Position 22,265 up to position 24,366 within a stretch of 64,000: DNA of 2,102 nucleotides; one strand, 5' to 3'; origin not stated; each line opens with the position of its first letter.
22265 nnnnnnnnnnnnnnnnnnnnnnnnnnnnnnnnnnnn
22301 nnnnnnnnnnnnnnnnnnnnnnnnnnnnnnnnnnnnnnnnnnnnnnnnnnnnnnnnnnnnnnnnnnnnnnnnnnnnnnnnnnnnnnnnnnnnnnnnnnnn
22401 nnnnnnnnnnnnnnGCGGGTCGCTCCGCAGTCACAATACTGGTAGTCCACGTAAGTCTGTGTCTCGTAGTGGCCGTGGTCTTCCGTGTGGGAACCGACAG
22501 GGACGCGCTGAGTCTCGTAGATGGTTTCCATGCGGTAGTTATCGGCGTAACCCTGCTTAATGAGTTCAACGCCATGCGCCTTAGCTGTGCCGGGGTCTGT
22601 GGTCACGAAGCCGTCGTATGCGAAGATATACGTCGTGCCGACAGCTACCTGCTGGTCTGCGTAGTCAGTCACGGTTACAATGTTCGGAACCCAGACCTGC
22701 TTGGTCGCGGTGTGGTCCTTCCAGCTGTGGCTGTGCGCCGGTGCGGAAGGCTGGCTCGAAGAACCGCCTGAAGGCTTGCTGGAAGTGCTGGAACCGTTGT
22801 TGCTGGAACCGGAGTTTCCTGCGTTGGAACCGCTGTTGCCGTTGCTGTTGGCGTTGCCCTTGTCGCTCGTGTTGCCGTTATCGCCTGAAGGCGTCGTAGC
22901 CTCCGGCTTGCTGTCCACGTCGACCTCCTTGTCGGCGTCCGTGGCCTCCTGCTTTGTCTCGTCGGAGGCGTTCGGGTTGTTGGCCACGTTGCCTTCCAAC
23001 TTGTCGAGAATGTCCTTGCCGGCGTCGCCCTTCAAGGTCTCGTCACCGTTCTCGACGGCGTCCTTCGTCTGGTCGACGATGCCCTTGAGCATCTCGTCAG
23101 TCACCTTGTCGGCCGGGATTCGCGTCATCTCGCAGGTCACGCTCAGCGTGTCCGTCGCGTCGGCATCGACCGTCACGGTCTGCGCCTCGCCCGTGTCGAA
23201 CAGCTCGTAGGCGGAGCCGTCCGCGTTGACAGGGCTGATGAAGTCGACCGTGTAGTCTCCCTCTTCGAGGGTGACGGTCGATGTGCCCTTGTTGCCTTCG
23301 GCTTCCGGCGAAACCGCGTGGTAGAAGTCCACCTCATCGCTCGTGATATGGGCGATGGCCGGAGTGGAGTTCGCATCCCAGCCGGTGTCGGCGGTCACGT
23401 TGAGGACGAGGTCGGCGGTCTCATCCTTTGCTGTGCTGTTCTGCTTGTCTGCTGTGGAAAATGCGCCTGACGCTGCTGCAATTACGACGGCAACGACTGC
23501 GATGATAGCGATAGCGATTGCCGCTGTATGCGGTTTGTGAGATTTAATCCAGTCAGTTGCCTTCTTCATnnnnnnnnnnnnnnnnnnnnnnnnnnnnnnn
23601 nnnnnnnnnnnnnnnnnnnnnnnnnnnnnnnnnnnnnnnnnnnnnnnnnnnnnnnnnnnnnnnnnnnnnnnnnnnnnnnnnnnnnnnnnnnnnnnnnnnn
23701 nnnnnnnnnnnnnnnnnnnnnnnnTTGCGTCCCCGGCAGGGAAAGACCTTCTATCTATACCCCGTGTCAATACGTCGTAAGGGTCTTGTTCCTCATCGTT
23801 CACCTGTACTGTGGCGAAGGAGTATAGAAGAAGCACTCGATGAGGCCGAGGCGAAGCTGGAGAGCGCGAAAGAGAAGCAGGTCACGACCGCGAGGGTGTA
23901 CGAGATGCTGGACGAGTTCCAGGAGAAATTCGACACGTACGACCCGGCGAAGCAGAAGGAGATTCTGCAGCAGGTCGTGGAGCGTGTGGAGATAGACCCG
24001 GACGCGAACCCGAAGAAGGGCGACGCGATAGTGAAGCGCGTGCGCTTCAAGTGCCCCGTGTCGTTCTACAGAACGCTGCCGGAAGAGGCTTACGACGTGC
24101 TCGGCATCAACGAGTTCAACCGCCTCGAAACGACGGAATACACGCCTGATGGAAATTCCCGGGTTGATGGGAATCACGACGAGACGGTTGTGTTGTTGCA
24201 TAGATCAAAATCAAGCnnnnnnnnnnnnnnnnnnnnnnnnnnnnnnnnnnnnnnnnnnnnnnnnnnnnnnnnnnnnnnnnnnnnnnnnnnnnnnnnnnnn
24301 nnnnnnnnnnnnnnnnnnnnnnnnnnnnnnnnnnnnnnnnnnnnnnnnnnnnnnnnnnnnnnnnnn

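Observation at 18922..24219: rumA/rlmD 3' end interrupted by a ~3.9 kb decayed serine-recombinase element (shared core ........)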

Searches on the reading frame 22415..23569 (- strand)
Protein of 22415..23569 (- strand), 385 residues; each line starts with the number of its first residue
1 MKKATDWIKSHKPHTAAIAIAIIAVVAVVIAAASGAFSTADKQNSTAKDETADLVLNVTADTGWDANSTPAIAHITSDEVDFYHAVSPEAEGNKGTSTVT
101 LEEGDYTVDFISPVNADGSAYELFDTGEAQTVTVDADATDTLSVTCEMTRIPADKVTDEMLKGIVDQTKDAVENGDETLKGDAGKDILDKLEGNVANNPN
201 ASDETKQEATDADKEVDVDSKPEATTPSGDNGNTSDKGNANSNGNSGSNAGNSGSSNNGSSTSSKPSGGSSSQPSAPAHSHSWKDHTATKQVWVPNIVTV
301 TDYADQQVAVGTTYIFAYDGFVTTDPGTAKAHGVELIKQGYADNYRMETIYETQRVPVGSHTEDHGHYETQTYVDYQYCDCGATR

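Call 5: search_protein_families(library=pfam, proteins=[window:22415-23569:-], max_evalue=0.1)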
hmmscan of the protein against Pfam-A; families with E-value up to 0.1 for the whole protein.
window:22415-23569:- (385 aa): 1 family
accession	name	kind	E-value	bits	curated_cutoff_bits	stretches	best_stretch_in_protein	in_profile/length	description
PF10346.14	Con-6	-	0.052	13.8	25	0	197-211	14-28/34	Conidiation protein 6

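Call 6: search_protein_families(library=ncbifam, proteins=[window:22415-23569:-], max_evalue=0.1)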
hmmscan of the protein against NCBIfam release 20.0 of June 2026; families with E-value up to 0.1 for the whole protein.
window:22415-23569:- (385 aa): 0 families

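Call 9: search_protein_families(library=phrogs, proteins=[window:22415-23569:-], max_evalue=0.1)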
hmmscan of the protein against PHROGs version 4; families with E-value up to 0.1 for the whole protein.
window:22415-23569:- (385 aa): 1 family
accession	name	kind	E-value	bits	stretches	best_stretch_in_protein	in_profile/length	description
phrog_2284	-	unknown function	0.08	13.9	0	15-91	8-81/169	-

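Call 77: search_protein_families(library=ncbifam, proteins=[window:22415-23569:-], max_evalue=0.01)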
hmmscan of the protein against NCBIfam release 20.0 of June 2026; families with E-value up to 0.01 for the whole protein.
window:22415-23569:- (385 aa): 0 families

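Call 78: search_protein_families(library=padloc, proteins=[window:22415-23569:-], max_evalue=0.01)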
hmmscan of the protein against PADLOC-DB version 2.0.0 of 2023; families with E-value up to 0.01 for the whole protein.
window:22415-23569:- (385 aa): 0 families

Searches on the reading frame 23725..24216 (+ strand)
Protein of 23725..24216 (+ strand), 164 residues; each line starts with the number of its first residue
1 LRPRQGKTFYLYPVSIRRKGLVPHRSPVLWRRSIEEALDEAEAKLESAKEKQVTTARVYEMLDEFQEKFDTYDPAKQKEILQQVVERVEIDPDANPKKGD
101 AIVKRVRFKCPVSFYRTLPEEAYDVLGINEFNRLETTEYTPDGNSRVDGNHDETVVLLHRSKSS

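Call 5: search_protein_families(library=pfam, proteins=[window:23725-24216:+], max_evalue=0.1)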
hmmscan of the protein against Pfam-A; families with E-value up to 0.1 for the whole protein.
window:23725-24216:+ (164 aa): 2 families
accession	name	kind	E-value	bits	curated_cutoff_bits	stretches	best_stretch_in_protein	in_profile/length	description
PF01610.23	DDE_Tnp_ISL3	-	0.0094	16.2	23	1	25-89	115-179/240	Transposase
PF14039.11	YusW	-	0.071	14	27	0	36-92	21-78/92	YusW-like protein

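Call 6: search_protein_families(library=ncbifam, proteins=[window:23725-24216:+], max_evalue=0.1)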
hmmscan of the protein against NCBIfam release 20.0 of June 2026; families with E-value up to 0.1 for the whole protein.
window:23725-24216:+ (164 aa): 3 families
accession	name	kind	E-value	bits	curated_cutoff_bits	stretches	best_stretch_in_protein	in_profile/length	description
NF033550.5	transpos_ISL3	equivalog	0.011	14.8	180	1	28-89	245-306/370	ISL3 family transposase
NF052344.1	slr1601_fam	subfamily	0.045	13.8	70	1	43-89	37-81/91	slr1601 family putative cell division protein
NF049919.1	DesA_ISL3_tail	domain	0.086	13.3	30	0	29-89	42-104/122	DesA/ISL3 alpha bundle tail domain-containing protein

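Call 9: search_protein_families(library=phrogs, proteins=[window:23725-24216:+], max_evalue=0.1)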
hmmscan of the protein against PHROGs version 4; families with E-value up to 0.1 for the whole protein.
window:23725-24216:+ (164 aa): 3 families
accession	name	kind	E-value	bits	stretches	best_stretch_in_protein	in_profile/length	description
phrog_95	-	integration and excision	5e-07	29.7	1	32-123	492-586/651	integrase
phrog_5749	-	integration and excision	0.017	14.6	1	25-89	260-324/421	transposase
phrog_25688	-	tail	0.028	15.2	1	34-101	106-169/190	tail assembly chaperone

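Call 10: find_homologous_proteins(query=window:23818-24216:+, max_evalue=0.001)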
Query window:23818-24216:+ (133 aa): 16 proteins with E <= 0.001 among 23 candidates.
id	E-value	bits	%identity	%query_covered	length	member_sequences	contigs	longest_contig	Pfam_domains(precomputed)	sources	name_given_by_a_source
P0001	6.1e-80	283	100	100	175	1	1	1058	-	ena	-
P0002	6.1e-74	264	94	98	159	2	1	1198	-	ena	-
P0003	1.5e-73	262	96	95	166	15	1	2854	-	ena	-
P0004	1.1e-56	208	78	97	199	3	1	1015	-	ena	-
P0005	1.6e-54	201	83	86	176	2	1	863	-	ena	-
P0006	1.3e-53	198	75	95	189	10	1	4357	-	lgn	-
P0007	1.7e-44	169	75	80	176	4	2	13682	-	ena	-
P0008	4.1e-44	167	95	62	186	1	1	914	PF00440.30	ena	-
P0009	3.6e-43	164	78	75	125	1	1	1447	-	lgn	-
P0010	1.5e-38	149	63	96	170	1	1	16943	-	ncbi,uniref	ncbi:hypothetical protein ACQRAK_06430 [Streptococcus alactolyticus]|uniref:hypothetical protein n=1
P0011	2.5e-38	149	89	57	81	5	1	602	-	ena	-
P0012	3.2e-34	136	59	86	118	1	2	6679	-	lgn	-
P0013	1.6e-31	127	72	65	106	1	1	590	-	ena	-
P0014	4.9e-26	109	82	50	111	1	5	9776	-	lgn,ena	-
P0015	1.5e-24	104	71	58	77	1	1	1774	-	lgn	-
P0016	2.3e-10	59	54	50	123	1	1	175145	-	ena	-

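Call 13: find_encoding_contigs(protein=P0016, flank=10000, max_places=3)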
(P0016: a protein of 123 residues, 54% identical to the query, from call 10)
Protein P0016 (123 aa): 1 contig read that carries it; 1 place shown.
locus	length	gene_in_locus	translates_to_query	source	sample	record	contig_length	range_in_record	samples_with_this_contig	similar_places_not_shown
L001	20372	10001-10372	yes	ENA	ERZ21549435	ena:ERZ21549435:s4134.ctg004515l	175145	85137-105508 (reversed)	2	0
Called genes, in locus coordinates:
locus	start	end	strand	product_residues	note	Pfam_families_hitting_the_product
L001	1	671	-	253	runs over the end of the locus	PF19567:CpsB_CapC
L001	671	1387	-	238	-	PF02706:Wzz, PF13807:GNVR (weak)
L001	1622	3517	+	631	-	PF13727:CoA_binding_3, PF07993:NAD_binding_4 (faint), PF01073:3Beta_HSD, PF01370:Epimerase, PF02719:Polysacc_synt_2, PF04321:RmlD_sub_bind, PF16363:GDP_Man_Dehyd, PF13460:NAD_binding_10 (weak)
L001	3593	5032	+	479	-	PF01555:N6_N4_Mtase (weak), PF05958:tRNA_U5-meth_tr, PF02005:TRM (weak), PF02475:TRM5-TYW2_MTfase, PF03602:Cons_hypoth95, PF05175:MTS, PF09445:Methyltransf_15, PF13847:Methyltransf_31, +2 more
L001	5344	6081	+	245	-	PF08230:CW_7 (weak)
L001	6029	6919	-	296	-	-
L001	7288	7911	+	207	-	-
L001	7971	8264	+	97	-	PF01527:HTH_Tnp_1 (weak), PF13542:HTH_Tnp_ISL3 (faint)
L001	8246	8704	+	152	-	PF13276:HTH_21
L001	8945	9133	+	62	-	PF13683:rve_3 (weak)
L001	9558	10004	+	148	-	-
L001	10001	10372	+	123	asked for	-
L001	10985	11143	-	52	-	-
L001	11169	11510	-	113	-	PF13411:MerR_1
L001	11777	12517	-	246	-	PF00126:HTH_1, PF03466:LysR_substrate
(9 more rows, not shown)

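Call 14: find_encoding_contigs(protein=P0010, flank=10000, max_places=3)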
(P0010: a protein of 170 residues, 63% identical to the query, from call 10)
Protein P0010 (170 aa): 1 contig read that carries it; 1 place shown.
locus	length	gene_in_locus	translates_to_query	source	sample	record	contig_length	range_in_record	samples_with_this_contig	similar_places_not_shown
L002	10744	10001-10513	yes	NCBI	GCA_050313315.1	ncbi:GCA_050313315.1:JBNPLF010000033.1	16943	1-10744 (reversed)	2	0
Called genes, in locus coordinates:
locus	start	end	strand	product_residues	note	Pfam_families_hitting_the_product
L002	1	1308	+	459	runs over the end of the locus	PF03816:LytR_cpsA_psr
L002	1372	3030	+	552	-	PF01938:TRAM, PF05958:tRNA_U5-meth_tr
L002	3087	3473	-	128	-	PF13651:EcoRI_methylase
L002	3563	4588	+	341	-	PF01183:Glyco_hydro_25, PF08230:CW_7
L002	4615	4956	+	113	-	-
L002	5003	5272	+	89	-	PF16945:Phage_r1t_holin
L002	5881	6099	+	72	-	-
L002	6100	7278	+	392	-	PF13651:EcoRI_methylase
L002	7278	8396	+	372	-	PF03235:GmrSD_N, PF01844:HNH, PF14279:HNH_5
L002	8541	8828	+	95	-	-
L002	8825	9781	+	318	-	PF00239:Resolvase, PF07508:Recombinase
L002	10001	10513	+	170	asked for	-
